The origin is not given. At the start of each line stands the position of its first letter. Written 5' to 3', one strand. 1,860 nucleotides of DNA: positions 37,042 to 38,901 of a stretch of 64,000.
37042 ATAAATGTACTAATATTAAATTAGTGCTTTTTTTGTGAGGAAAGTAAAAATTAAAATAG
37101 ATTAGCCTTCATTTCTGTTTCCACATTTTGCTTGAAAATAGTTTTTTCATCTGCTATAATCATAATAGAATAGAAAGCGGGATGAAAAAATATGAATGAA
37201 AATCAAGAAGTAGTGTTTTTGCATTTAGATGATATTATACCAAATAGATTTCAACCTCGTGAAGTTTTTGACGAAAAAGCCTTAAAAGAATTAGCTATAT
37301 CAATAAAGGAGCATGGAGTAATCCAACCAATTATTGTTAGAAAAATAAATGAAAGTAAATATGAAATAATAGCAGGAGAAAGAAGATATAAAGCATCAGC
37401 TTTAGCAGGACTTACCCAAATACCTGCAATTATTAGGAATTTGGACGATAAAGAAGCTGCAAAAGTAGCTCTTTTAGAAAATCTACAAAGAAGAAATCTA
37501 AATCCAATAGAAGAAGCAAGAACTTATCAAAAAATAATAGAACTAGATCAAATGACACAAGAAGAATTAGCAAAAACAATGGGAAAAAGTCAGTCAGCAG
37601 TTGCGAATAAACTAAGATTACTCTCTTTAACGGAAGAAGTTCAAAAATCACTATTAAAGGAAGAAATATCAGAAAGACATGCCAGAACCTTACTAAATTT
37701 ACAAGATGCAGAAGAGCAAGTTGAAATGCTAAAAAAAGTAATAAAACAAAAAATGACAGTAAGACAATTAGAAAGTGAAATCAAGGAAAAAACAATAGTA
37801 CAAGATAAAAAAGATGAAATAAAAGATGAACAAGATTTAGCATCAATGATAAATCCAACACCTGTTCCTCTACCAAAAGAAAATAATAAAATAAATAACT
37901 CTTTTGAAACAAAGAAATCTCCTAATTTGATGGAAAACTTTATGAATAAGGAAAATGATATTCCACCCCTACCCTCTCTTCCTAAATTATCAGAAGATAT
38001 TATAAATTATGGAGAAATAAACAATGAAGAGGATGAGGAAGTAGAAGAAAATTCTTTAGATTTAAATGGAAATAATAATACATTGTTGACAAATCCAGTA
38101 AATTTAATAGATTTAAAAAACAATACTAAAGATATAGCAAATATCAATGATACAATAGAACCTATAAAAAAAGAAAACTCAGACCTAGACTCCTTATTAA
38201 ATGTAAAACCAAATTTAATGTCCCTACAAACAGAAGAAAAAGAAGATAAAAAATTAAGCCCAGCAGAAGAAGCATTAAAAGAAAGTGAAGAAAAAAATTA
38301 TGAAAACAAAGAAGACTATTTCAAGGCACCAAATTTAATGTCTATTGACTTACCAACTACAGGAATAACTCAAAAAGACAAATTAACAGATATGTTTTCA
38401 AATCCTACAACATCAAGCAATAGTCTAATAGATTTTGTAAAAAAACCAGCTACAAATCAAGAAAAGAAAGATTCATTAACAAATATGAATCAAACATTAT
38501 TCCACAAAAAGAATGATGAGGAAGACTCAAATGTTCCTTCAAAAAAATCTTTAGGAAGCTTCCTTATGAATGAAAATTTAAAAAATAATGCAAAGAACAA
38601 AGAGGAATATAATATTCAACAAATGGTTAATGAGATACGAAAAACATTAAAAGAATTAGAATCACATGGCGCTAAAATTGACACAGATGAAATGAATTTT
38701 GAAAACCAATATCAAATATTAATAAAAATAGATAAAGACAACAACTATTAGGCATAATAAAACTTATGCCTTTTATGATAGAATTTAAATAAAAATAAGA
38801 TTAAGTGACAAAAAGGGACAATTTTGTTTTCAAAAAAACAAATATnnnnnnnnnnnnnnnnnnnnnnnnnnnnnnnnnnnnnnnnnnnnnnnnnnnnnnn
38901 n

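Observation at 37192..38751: Noc-like ParB paralog with a roughly 300-aa disordered tail carrying three PNLM repeats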

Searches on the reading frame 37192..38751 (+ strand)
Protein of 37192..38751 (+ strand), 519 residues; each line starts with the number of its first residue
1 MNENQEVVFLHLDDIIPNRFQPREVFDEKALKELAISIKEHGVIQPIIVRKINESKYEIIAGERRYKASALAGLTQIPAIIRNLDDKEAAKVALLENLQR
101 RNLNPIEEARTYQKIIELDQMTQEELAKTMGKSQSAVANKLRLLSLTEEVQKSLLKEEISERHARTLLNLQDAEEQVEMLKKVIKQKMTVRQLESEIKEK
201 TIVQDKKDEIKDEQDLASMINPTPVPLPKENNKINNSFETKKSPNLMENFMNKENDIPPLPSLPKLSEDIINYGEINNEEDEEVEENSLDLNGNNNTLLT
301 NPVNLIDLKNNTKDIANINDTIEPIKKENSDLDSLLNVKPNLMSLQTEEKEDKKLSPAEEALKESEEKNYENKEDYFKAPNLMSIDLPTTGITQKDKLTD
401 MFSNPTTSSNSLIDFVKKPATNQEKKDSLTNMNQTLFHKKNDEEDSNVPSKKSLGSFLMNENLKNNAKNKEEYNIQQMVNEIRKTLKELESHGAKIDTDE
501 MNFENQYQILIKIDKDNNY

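Call 3: search_protein_families(library=pfam, proteins=[window:37192-38751:+], max_evalue=0.01)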
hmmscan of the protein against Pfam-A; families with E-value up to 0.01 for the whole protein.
window:37192-38751:+ (519 aa): 4 families
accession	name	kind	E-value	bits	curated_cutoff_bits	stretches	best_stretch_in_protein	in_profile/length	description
PF02195.25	ParB_N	-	4.4e-36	123.3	26.3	1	6-99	2-95/95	ParB N-terminal domain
PF17762.8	HTH_ParB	-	4.7e-34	117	22.6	1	102-200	2-100/102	ParB HTH domain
PF08535.16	KorB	-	0.00018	21.8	22.3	1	120-178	3-59/89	KorB domain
PF01978.25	TrmB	-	0.0077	16.5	25.6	0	108-152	10-54/68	Sugar-specific transcriptional regulator TrmB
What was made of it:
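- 37207..37488 (+): ParB N-terminal (CTP-binding) domain, aa 6-99, with GERRYKA and ENLQR boxes. Pfam PF02195, E 4e-36 (call 3).
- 37495..37791 (+): HTH DNA-binding domain, aa 102-200, with Noc specificity residues Q134, K140, (S145), R162. Pfam PF17762, E 5e-34 (call 3).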

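Call 4: search_protein_families(library=ncbifam, proteins=[window:37192-38751:+], max_evalue=0.01)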
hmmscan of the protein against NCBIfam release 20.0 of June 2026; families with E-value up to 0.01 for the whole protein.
window:37192-38751:+ (519 aa): 6 families
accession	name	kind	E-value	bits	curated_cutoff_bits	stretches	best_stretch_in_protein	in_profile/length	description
TIGR04285.1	nucleoid_noc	exception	2.9e-87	292.2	315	2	7-213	2-207/255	nucleoid occlusion protein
TIGR00180.1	parB_part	domain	1.3e-57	194.6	58.45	1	5-183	3-185/186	ParB/RepB/Spo0J family partition protein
TIGR03734.1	PRTRC_parB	hypoth_equivalog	1.1e-40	139.7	278.6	1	21-200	7-189/555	PRTRC system ParB family protein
TIGR03454.1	partition_RepB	equivalog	5.4e-16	58.9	201.5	1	3-153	60-207/325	plasmid partitioning protein RepB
NF010406.0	PRK13832.1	subfamily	8.6e-14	51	640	1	28-188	26-187/578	plasmid partitioning protein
NF010440.0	PRK13866.1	equivalog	2.7e-08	33.4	522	1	30-110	89-170/336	plasmid partitioning protein RepB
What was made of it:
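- On Noc (nucleoid occlusion protein, TIGR04285): 292.2 bits in two stretches (call 4).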

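Call 10: find_related_loci(query=A1, collection=genome_contigs, flank=6000)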
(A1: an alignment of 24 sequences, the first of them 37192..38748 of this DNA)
Query A1 (519 aa) in genome_contigs; peptide patterns used: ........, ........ (x = any residue, [..] = any of these).
600 stretches matched a pattern (row limit reached: there are more); 594 encode a relative of the query (tblastn E <= 1e-3); the best 80 are kept; 80 distinct loci.
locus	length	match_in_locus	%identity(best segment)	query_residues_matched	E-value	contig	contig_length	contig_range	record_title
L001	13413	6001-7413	49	6-517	1e-122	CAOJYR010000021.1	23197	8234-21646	MAG TPA_asm: uncultured Tenericutes bacterium isolate SRR17684645_bin.33_metawrap_v1.3_MAG genome assembly, contig: NODE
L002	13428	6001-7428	46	6-515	3e-121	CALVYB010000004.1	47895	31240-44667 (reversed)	MAG: uncultured Bacilli bacterium isolate BRZ_LS__bin9 genome assembly, contig: BRZ_LS__NODE_450_length_47895_cov_14.017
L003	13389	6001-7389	47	1-515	2e-120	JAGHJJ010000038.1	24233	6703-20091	MAG: Bacilli bacterium isolate MAG.7 k127_344691, whole genome shotgun sequence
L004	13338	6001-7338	49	6-518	3e-120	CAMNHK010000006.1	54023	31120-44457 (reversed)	MAG: uncultured Bacillales bacterium isolate SRR873596_bin.89_metaWRAP_v1.3_MAG genome assembly, contig: NODE.1156_lengt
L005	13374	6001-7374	49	1-517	9e-119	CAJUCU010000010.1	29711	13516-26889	MAG TPA_asm: uncultured Bacilli bacterium isolate MGBC117562 genome assembly, contig: MGBC117562.10, whole genome shotgu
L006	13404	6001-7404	46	1-516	3e-116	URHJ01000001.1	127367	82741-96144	uncultured Tenericutes bacterium isolate UMGS995 genome assembly, contig: NODE_49_length_127367_cov_6.247180, whole geno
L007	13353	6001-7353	47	6-515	1e-115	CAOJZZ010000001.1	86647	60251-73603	MAG TPA_asm: uncultured Tenericutes bacterium isolate SRR17684619_bin.35_metawrap_v1.3_MAG genome assembly, contig: NODE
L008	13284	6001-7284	49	6-517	1e-114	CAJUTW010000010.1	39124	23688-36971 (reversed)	MAG TPA_asm: uncultured Bacilli bacterium isolate MGBC165561 genome assembly, contig: MGBC165561.10, whole genome shotgu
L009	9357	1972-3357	48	1-517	2e-114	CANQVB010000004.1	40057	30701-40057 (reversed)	MAG: uncultured Bacilli bacterium isolate Lapin-033__bin34 genome assembly, contig: Lapin-033__NODE_737_length_40057_cov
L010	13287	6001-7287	47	2-516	3e-112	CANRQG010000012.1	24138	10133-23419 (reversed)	MAG: uncultured Bacilli bacterium isolate Lapin-017__bin44 genome assembly, contig: Lapin-017__NODE_1038_length_24138_co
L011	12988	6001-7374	45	2-518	3e-111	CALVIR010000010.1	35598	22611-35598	MAG: uncultured Bacilli bacterium isolate BRZ_HM__bin47 genome assembly, contig: BRZ_HM__NODE_1192_length_35598_cov_9.02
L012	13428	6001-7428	45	2-518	3e-110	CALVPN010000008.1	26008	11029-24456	MAG: uncultured Bacilli bacterium isolate BRZ_PH__bin27 genome assembly, contig: BRZ_PH__NODE_2652_length_26008_cov_104.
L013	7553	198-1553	47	6-518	5e-110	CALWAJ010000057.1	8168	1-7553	MAG: uncultured Bacilli bacterium isolate BRZ_GV__bin40 genome assembly, contig: BRZ_GV__NODE_6950_length_8168_cov_7.855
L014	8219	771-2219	48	1-515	6e-129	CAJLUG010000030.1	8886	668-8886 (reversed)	MAG TPA_asm: uncultured Mycoplasma sp. isolate ERR260232-bin.11 genome assembly, contig: NODE_1381_length_8886_cov_3.383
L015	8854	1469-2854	43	6-515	4e-107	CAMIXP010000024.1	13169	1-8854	MAG: uncultured Bacillales bacterium isolate SRR12081302_bin.69_metaWRAP_v1.3_MAG genome assembly, contig: ERZ12289775.8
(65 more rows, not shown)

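Call 17: search_solved_structures(query=window:37192-38748:+, max_evalue=0.001, show_alignments=3)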
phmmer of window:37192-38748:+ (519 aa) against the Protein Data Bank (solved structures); distinct sequences matched with E-value up to 0.001: 14.
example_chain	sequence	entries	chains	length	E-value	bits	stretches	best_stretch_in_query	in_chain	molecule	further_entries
7nfu_A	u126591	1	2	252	9.3e-63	216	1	3-201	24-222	Nucleoid occlusion protein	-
7ng0_A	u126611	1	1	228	1.6e-62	215.2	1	6-202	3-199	Nucleoid occlusion protein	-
7ol9_A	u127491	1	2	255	4.8e-53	184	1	4-199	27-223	Nucleoid occlusion protein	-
4umk_A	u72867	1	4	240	3.7e-49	171.2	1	6-198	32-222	PROBABLE CHROMOSOME-PARTITIONING PROTEIN PARB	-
1vz0_A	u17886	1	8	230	6.6e-49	170.4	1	7-205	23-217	Chromosome-partitioning protein Spo0J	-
6sdk_A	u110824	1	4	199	1.1e-47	166.4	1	10-199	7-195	Stage 0 sporulation protein J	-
7bnk_A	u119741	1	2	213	5.5e-44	154.1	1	8-208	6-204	ParB family protein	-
7o0n_A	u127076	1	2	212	2.8e-43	151.8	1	9-208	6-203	ParB family protein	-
7bnr_A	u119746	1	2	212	2.8e-43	151.8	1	9-208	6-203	ParB family protein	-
6t1f_A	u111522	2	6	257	9.7e-39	136.9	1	17-197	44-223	Chromosome-partitioning protein ParB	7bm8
6y93_A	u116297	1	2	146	1.1e-25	93.8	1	88-199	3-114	Nucleoid occlusion protein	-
6s6h_A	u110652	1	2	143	5.7e-18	68.4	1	91-197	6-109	Chromosome-partitioning protein ParB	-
8qa8_A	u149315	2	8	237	1.2e-12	50.9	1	12-153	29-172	Transcriptional repressor protein KorB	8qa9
1r71_A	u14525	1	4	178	0.00049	22.4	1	65-152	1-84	Transcriptional repressor protein korB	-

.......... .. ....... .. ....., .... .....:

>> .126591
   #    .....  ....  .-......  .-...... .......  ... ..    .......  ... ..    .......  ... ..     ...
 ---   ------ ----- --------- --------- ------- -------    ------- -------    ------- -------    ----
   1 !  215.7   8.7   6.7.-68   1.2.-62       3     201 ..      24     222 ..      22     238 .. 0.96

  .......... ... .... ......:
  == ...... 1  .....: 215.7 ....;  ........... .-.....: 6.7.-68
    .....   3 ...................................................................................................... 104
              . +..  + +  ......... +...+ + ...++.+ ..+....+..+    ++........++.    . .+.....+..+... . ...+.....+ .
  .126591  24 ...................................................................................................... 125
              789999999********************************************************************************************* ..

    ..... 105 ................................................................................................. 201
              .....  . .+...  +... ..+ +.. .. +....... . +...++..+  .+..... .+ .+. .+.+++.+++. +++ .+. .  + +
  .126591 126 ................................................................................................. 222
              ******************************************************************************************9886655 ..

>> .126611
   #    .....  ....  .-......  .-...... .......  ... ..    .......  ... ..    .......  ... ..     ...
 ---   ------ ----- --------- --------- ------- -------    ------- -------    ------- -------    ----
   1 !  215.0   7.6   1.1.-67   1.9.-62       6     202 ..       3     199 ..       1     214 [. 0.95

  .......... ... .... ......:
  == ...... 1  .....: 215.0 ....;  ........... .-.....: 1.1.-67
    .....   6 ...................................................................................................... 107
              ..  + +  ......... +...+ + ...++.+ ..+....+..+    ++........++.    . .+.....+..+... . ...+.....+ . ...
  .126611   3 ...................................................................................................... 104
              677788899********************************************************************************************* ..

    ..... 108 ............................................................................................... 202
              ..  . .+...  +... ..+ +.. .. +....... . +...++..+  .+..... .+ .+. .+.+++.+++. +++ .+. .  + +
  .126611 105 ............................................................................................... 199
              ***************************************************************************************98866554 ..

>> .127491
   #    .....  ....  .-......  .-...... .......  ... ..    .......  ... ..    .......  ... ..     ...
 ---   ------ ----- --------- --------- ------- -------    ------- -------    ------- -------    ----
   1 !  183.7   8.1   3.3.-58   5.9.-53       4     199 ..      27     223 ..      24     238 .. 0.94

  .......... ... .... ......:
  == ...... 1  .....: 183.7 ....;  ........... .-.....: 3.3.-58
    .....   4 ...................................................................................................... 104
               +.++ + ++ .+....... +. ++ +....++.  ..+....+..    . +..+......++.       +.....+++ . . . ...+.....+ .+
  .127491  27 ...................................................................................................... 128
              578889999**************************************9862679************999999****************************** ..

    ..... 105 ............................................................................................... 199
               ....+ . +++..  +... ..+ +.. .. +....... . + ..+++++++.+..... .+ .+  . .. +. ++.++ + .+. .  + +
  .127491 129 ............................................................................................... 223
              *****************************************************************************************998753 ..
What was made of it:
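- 37495..37791 (+): Aligned to Noc structures 7NFU and 7OL9 (call 17).
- On Noc (nucleoid occlusion protein, TIGR04285): The alignment starts at Geobacillus Noc aa 24 (call 17).
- Query aa 3 aligns to Geobacillus Noc aa 24 (call 17).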

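Call 30: predict_structure(alignment_id=A1)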
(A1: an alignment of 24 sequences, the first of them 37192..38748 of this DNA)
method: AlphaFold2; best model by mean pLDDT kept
length: 519 residues; sequences in the alignment: 24
mean_pLDDT: 53.5   pTM: 0.23
mean pLDDT of the five models: 53.5, 52.1, 48.4, 47.7, 46.1
residues with pLDDT >= 90: 0; 70-90: 98; 50-70: 172; < 50: 249
segments of 3 or more residues with pLDDT < 50: 1-24, 37-49, 64-66, 68-84, 227-250, 252-271, 273-298, 314-317, 319-329, 338-352, 368-373, 385-451, 464-473, 517-519
pLDDT, mean of each block of 10 residues (from residue 1): 34 34 52 52 44 55 47 40 54 68 73 75 58 61 69 74 82 82 84 83 58 61 54 35 41 41 40 44 36 46 63 50 40 52 36 59 61 50 49 36 38 38 36 38 35 58 48 62 77 64 58 55
secondary structure, 60 per line:
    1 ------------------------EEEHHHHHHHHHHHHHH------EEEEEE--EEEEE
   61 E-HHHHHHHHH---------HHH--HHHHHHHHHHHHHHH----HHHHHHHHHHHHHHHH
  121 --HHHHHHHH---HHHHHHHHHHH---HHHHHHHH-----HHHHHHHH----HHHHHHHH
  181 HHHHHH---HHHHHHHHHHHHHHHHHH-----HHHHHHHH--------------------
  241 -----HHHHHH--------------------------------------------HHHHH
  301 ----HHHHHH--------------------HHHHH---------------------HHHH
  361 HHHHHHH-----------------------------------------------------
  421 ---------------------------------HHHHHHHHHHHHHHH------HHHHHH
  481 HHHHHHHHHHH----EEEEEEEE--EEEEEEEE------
elements in order: E25-27 H28-41 E48-53 E56-61 H63-71 H86-100 H105-120 H123-130 H134-144 H148-155 H161-168 H173-186 H190-207 H213-220 H246-251 H296-300 H305-310 H331-335 H357-367 H454-468 H475-491 E496-503 E506-513
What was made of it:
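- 37831..38580 (+): Inserted acidic, mostly disordered linker, aa 214-463, with no counterpart in the Noc family model. About two thirds of aa 201-463 has pLDDT below 50 (call 30).
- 38581..38736 (+): Noc C-terminal domain (aa 464-515): helix 475-491 plus a beta-hairpin. AlphaFold2 secondary structure (call 30).
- On Noc (nucleoid occlusion protein, TIGR04285): AlphaFold2 gives a helix plus a hairpin (call 30).
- Checked: AlphaFold2 gives a helix followed by a beta-hairpin there (call 30).
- AlphaFold2 places short helices on the islands within an otherwise low-confidence chain (call 30). AlphaFold2 predicts short helices at aa 305-310, 331-335 and 454-468 (call 30).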
